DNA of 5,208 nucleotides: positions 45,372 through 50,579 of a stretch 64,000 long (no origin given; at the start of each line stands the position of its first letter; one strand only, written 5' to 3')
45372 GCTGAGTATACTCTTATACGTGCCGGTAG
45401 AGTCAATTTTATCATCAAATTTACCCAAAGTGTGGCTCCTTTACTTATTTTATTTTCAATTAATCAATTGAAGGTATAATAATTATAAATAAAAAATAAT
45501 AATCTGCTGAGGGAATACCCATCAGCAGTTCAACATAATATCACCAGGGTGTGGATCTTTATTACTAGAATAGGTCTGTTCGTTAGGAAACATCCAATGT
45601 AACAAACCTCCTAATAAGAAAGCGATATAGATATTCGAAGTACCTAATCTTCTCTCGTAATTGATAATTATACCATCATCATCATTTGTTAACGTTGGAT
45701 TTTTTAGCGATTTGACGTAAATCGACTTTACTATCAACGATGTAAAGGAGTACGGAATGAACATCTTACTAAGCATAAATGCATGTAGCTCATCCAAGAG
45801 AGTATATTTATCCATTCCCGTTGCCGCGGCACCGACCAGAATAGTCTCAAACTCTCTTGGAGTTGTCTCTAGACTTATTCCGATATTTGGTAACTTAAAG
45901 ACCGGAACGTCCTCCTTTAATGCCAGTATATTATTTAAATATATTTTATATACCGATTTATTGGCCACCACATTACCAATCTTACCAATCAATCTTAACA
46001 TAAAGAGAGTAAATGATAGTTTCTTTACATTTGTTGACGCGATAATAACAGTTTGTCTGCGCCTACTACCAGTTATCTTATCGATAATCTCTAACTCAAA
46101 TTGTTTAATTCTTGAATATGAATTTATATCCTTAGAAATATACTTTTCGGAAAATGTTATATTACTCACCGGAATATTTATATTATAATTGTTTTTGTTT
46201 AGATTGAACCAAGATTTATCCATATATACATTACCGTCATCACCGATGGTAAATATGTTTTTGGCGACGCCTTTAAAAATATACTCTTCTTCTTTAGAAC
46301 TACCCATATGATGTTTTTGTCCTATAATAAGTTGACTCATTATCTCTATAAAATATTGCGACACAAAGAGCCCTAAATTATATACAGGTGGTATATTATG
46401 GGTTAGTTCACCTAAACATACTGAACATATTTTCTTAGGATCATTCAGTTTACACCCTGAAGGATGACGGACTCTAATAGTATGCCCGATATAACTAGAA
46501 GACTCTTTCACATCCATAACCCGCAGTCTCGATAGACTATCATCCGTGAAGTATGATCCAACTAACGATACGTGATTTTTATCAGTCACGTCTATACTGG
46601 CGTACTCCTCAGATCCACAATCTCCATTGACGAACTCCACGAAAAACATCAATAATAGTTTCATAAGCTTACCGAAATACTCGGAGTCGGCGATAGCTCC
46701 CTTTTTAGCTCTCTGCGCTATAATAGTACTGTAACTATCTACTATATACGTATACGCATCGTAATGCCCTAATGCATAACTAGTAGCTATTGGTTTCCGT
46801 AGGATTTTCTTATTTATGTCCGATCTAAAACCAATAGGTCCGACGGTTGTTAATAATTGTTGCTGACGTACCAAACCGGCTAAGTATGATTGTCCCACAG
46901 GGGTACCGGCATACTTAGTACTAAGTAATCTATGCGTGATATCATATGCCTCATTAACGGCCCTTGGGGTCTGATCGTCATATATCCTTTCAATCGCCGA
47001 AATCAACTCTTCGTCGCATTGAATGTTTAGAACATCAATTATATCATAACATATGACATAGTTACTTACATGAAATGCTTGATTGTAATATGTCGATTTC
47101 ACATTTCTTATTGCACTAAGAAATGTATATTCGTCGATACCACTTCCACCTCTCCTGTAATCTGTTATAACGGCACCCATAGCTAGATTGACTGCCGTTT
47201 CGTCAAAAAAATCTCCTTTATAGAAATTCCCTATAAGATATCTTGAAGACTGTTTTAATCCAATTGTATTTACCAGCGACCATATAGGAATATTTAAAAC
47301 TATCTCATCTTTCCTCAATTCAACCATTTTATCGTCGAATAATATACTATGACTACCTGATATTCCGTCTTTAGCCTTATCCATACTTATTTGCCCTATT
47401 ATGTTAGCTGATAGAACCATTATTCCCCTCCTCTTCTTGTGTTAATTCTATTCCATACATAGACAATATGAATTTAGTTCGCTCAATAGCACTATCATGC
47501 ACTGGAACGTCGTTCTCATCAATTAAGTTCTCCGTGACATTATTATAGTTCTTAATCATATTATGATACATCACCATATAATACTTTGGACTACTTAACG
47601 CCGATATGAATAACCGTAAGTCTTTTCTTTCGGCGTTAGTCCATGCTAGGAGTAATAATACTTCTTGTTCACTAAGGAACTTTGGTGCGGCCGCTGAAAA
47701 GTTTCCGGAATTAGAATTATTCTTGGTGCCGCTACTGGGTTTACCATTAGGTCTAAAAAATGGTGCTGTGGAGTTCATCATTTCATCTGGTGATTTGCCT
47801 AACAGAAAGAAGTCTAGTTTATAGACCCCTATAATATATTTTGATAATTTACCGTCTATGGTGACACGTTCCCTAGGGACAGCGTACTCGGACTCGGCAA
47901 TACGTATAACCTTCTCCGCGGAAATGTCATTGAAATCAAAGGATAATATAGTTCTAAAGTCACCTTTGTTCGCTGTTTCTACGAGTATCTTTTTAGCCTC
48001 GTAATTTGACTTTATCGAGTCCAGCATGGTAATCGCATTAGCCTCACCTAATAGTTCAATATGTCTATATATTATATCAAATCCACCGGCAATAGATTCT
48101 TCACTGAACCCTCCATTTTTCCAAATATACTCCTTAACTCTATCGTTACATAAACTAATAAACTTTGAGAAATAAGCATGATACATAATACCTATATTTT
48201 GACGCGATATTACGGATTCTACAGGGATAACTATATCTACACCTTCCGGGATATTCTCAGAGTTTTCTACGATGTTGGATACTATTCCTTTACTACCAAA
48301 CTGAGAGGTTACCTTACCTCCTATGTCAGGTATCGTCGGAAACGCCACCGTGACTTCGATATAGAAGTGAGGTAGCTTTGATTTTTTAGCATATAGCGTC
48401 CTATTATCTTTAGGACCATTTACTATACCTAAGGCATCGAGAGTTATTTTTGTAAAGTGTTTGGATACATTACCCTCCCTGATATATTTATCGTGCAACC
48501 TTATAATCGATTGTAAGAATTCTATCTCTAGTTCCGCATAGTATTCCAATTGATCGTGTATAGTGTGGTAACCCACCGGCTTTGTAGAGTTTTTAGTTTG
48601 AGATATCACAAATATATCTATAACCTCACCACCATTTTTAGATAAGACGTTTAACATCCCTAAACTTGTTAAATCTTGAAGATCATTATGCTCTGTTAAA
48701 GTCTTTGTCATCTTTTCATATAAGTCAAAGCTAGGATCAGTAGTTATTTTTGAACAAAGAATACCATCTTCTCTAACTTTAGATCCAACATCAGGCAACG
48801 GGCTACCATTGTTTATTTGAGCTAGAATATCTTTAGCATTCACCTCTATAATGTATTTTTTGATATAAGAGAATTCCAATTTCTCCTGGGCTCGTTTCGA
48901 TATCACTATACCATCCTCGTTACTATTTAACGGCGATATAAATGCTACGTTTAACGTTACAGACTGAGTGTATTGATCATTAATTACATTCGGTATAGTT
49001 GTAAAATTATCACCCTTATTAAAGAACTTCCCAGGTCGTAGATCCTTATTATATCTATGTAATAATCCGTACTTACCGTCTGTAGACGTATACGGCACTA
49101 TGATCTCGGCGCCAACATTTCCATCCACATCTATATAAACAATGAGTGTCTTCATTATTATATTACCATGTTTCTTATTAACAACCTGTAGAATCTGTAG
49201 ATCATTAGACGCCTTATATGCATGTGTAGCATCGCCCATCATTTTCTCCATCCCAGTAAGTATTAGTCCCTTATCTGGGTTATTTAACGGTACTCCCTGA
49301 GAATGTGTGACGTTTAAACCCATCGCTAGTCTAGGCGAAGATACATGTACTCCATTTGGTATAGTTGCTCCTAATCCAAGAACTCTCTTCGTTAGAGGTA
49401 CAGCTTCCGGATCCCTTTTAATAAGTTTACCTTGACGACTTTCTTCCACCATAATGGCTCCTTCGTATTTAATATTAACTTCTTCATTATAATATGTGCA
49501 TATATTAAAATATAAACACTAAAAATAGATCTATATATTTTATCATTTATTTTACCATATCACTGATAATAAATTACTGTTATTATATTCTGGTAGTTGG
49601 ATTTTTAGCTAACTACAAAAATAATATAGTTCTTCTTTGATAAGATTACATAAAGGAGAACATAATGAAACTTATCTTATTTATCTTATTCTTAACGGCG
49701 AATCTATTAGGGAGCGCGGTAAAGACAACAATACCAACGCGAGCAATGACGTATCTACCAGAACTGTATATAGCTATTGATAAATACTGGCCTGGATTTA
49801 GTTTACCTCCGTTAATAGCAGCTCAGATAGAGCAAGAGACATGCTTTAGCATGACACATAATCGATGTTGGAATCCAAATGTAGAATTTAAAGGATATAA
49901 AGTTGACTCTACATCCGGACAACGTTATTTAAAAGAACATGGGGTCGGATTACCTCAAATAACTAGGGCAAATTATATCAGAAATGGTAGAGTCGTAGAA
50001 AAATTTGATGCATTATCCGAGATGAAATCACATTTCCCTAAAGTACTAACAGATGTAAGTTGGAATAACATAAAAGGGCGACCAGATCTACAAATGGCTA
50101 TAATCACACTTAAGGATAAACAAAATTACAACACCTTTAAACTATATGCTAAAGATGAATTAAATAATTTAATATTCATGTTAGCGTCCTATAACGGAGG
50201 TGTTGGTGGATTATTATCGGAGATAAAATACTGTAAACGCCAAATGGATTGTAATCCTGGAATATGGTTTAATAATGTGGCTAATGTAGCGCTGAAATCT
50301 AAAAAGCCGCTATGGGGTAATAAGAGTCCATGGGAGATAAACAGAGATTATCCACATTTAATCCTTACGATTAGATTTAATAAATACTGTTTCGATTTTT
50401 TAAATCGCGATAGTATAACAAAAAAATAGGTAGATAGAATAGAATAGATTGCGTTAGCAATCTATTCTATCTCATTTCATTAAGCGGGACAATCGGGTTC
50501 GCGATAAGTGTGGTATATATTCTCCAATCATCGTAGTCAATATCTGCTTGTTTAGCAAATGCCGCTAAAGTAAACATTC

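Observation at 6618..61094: Recurrent T-tract + wTGAww core at a fixed distance from start codons: candidate phage-RNAP promoter family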

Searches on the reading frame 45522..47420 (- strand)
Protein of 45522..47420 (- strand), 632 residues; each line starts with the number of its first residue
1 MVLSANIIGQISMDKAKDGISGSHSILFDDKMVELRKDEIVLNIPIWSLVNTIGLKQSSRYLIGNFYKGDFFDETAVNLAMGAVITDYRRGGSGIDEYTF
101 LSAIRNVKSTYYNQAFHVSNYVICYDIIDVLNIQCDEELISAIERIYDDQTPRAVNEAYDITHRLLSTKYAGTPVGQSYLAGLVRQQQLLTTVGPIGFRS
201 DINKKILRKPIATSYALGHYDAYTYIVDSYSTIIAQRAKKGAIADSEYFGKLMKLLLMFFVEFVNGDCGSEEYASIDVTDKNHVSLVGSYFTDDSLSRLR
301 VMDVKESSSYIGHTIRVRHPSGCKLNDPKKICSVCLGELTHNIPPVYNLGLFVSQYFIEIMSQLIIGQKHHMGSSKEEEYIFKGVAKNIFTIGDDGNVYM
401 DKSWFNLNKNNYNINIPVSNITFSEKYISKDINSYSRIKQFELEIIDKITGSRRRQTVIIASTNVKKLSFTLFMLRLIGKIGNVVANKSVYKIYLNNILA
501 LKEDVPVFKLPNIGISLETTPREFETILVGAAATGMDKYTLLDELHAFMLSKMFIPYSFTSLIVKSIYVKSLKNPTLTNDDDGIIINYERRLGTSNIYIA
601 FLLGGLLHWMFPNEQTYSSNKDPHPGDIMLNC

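Call 5: search_protein_families(library=phrogs, proteins=[window:45522-47420:-])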
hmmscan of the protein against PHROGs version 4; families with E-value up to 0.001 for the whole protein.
window:45522-47420:- (632 aa): 2 families
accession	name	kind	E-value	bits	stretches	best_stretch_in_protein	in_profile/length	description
phrog_3015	-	DNA, RNA and nucleotide metabolism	8.4e-64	217.1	1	29-574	34-589/653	RNA polymerase beta subunit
phrog_2962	-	DNA, RNA and nucleotide metabolism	2.9e-11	43.7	1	253-380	304-426/433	RNA polymerase beta subunit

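Call 31: search_solved_structures(query=window:45522-47420:-, max_evalue=0.001)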
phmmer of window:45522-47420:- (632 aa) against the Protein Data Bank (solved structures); distinct sequences matched with E-value up to 0.001: 1.
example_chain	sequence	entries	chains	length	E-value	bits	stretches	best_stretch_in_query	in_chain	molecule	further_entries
7ogp_D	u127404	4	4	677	1.3e-19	73.4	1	88-528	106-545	PHIKZ074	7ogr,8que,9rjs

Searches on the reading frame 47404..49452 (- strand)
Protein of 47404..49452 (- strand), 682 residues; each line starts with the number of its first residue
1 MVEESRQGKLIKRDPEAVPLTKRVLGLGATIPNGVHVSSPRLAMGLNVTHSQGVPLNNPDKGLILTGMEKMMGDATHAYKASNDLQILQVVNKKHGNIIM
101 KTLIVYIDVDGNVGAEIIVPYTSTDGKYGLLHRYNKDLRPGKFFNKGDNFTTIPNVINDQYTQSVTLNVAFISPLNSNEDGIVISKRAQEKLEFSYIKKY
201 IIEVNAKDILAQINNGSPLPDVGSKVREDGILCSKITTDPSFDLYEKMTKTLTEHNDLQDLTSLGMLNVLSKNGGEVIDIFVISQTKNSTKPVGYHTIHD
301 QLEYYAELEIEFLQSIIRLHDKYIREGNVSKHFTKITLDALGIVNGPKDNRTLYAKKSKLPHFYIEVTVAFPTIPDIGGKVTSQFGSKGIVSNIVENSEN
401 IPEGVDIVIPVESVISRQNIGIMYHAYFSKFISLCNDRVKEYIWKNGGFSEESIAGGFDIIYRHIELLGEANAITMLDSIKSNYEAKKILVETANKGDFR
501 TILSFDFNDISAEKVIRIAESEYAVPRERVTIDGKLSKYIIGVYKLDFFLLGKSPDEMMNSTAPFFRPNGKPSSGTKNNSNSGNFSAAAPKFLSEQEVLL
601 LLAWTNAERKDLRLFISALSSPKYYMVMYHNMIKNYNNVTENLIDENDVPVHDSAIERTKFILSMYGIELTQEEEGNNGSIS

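Call 5: search_protein_families(library=phrogs, proteins=[window:47404-49452:-])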
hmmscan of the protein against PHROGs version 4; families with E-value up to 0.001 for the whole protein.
window:47404-49452:- (682 aa): 3 families
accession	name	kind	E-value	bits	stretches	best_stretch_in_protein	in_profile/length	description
phrog_3295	-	DNA, RNA and nucleotide metabolism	1.6e-61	209.6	1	20-676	10-694/698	RNA polymerase beta subunit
phrog_18919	-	DNA, RNA and nucleotide metabolism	2.6e-15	57.5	1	22-318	11-318/394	RNA polymerase beta subunit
phrog_3148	-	DNA, RNA and nucleotide metabolism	4.4e-07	28.9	1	46-282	1057-1282/1424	RNA polymerase beta subunit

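Call 32: search_solved_structures(query=window:47404-49452:-, max_evalue=0.001)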
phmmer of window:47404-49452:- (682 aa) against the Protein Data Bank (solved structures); distinct sequences matched with E-value up to 0.001: 2.
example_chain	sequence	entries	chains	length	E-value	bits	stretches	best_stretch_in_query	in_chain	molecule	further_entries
7ogp_C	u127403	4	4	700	3.9e-10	41.7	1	39-428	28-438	DNA-directed RNA polymerase | PHIKZ071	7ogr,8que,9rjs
7s00_C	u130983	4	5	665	1.4e-09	39.8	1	51-399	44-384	DNA-directed RNA polymerase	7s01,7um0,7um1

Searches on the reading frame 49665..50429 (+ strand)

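Call 35: search_protein_families(library=phrogs, proteins=[window:49665-50429:+], max_evalue=0.01)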
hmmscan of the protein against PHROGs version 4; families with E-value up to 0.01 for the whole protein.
window:49665-50429:+ (254 aa): 1 family
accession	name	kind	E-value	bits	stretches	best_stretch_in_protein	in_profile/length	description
phrog_669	-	lysis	9.5e-08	30.8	1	20-241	910-1057/1946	endolysin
